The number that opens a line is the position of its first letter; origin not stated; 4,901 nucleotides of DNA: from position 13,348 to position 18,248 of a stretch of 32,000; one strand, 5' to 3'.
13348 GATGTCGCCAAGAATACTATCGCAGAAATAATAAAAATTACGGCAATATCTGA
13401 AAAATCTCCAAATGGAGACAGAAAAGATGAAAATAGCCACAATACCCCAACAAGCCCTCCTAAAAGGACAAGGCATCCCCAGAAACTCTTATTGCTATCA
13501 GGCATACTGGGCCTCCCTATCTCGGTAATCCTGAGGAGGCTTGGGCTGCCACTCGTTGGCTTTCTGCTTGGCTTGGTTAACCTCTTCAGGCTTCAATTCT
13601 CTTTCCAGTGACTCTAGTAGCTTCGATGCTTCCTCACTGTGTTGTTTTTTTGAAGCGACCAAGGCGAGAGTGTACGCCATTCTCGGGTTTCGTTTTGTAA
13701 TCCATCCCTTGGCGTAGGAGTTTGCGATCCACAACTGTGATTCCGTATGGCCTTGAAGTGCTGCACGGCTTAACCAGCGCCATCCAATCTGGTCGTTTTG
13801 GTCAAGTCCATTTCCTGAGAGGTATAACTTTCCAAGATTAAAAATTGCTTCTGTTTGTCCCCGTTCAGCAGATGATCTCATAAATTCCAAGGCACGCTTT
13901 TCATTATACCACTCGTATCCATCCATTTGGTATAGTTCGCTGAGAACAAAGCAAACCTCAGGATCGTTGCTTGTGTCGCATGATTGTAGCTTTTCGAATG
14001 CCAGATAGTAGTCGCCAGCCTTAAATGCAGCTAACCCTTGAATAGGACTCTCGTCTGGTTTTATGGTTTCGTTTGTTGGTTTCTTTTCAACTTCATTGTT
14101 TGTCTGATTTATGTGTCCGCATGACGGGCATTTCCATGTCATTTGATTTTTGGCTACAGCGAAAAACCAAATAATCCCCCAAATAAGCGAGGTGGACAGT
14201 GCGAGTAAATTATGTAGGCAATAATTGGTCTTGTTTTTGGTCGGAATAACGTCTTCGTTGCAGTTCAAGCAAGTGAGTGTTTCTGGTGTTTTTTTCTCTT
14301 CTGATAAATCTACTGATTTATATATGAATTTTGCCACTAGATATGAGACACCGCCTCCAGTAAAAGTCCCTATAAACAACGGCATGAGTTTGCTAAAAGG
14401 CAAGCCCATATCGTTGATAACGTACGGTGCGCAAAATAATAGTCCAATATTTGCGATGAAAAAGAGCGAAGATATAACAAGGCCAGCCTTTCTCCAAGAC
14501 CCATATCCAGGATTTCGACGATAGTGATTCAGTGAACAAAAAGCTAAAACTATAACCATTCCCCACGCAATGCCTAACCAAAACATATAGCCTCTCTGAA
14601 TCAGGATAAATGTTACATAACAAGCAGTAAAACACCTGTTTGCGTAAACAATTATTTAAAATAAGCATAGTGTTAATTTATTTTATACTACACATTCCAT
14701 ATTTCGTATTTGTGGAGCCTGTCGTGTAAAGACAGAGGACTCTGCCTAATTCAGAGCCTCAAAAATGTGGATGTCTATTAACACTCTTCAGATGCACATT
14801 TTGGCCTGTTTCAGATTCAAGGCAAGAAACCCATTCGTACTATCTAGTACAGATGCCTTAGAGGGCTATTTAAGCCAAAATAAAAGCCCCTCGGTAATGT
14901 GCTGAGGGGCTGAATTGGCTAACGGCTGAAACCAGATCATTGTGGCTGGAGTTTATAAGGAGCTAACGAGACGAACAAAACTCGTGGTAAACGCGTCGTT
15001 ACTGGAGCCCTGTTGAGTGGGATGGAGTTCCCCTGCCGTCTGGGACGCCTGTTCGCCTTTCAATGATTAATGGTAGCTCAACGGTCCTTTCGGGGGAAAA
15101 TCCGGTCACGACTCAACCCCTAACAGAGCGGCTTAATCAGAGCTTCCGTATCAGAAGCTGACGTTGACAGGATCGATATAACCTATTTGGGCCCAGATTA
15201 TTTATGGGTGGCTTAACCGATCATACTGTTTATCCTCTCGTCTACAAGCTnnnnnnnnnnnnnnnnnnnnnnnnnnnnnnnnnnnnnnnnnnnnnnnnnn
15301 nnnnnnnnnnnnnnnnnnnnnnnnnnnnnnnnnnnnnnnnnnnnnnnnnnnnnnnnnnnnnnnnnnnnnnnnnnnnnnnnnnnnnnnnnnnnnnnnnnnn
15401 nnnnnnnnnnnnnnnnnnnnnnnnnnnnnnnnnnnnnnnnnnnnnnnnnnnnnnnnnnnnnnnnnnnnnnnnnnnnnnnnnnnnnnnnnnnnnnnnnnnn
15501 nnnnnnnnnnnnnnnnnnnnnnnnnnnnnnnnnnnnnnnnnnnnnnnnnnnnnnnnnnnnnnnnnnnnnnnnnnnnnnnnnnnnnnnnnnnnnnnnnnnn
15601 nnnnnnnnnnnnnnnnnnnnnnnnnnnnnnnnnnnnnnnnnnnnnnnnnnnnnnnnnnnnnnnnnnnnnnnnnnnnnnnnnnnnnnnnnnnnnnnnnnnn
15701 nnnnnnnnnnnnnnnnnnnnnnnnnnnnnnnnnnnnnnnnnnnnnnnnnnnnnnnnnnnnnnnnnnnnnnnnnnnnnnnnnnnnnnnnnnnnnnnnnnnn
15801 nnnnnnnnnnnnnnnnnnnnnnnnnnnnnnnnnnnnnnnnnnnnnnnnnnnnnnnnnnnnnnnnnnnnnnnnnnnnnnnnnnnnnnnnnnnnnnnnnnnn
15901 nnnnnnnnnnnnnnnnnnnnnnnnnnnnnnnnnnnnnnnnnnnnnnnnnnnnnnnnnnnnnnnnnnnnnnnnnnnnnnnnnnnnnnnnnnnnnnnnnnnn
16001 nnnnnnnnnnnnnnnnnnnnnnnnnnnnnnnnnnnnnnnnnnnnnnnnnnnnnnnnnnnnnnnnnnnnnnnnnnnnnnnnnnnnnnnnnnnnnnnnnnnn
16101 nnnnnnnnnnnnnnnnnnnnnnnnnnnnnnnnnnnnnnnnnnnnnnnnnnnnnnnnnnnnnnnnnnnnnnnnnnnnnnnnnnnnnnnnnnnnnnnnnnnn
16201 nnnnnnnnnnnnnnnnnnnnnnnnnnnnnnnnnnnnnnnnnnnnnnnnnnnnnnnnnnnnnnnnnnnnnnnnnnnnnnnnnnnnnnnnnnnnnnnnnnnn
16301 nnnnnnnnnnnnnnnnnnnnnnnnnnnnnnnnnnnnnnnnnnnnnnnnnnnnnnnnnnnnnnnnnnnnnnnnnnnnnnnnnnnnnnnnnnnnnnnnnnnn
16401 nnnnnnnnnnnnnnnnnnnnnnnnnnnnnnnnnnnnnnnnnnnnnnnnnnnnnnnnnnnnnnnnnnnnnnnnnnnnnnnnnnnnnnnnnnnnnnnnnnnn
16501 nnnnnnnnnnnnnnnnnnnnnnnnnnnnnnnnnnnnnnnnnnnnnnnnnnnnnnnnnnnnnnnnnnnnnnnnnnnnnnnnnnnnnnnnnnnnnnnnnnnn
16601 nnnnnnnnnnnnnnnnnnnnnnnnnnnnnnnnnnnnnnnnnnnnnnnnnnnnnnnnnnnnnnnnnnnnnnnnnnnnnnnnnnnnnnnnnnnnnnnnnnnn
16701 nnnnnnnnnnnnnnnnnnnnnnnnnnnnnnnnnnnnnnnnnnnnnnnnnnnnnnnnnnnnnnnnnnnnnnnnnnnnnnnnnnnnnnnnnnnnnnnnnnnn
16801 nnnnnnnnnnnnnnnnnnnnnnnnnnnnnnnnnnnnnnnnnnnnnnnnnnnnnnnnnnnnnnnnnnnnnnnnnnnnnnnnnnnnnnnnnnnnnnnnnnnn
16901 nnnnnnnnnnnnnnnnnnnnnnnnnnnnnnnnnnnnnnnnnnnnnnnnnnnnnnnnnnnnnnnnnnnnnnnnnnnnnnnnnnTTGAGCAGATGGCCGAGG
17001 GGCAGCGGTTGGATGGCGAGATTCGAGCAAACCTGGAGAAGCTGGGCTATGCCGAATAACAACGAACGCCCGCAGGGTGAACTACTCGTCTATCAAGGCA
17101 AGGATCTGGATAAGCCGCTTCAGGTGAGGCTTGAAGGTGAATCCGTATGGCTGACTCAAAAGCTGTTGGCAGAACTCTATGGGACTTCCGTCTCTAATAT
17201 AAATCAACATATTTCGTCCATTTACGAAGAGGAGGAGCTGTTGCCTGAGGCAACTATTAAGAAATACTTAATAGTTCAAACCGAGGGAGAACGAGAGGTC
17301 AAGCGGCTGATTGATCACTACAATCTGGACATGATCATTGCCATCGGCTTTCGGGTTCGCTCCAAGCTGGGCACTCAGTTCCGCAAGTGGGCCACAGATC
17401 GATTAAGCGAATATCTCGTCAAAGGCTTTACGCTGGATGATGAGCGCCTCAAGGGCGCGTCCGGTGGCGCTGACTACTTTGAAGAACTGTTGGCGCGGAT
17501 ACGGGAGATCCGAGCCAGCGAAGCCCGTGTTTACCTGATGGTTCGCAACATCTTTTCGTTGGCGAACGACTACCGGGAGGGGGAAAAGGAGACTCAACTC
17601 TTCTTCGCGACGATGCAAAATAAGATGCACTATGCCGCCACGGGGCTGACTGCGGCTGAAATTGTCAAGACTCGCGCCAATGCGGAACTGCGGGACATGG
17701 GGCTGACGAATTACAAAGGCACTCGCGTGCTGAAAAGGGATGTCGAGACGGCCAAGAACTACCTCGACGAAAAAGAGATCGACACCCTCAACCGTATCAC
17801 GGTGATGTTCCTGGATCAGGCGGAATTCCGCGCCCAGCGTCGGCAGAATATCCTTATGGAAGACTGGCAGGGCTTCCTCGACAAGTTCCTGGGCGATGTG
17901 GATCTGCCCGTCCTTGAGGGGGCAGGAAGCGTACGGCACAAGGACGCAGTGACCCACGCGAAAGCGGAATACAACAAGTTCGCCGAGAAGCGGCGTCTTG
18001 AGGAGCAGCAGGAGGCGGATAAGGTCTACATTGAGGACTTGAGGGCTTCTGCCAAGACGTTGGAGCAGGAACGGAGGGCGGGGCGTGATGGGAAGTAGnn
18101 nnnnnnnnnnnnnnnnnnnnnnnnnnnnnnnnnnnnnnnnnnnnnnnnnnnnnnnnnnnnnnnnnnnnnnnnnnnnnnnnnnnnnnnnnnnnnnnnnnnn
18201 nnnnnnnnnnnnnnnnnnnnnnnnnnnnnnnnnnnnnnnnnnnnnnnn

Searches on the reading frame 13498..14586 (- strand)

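Call 75: search_protein_families(library=pfam, proteins=[window:13498-14586:-], max_evalue=0.001)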
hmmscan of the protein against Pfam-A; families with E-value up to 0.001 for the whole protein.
window:13498-14586:- (362 aa): 3 families
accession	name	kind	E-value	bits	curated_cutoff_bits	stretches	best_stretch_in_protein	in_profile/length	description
PF08238.18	Sel1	-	1.8e-11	44.5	30.7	1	246-280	2-36/36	Sel1 repeat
PF10601.15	zf-LITAF-like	-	0.00033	21.2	23.8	0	100-159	2-65/70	LITAF-like zinc ribbon domain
PF23310.1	TPR_27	-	0.00039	20.5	27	0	226-283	8-63/110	Plant tetratrico peptide repeats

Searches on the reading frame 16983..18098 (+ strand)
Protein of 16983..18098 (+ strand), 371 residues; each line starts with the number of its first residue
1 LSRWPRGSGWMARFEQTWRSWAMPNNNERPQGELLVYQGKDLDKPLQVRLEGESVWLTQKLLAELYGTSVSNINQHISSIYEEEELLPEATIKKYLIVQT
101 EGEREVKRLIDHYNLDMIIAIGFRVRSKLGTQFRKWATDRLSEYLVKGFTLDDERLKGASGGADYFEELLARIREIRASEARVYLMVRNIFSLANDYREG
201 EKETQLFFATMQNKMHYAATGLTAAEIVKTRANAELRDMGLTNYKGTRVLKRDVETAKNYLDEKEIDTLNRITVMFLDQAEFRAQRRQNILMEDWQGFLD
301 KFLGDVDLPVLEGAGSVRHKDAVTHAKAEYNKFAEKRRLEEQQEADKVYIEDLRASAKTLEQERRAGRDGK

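Call 3: search_protein_families(library=pfam, proteins=[window:16983-18098:+], max_evalue=0.01)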
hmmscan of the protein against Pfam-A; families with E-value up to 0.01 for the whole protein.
window:16983-18098:+ (371 aa): 1 family
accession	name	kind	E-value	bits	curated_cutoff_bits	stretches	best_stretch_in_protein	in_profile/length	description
PF13310.11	Virulence_RhuM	-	1.8e-104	348.9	33.7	1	90-339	1-250/252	Virulence protein RhuM family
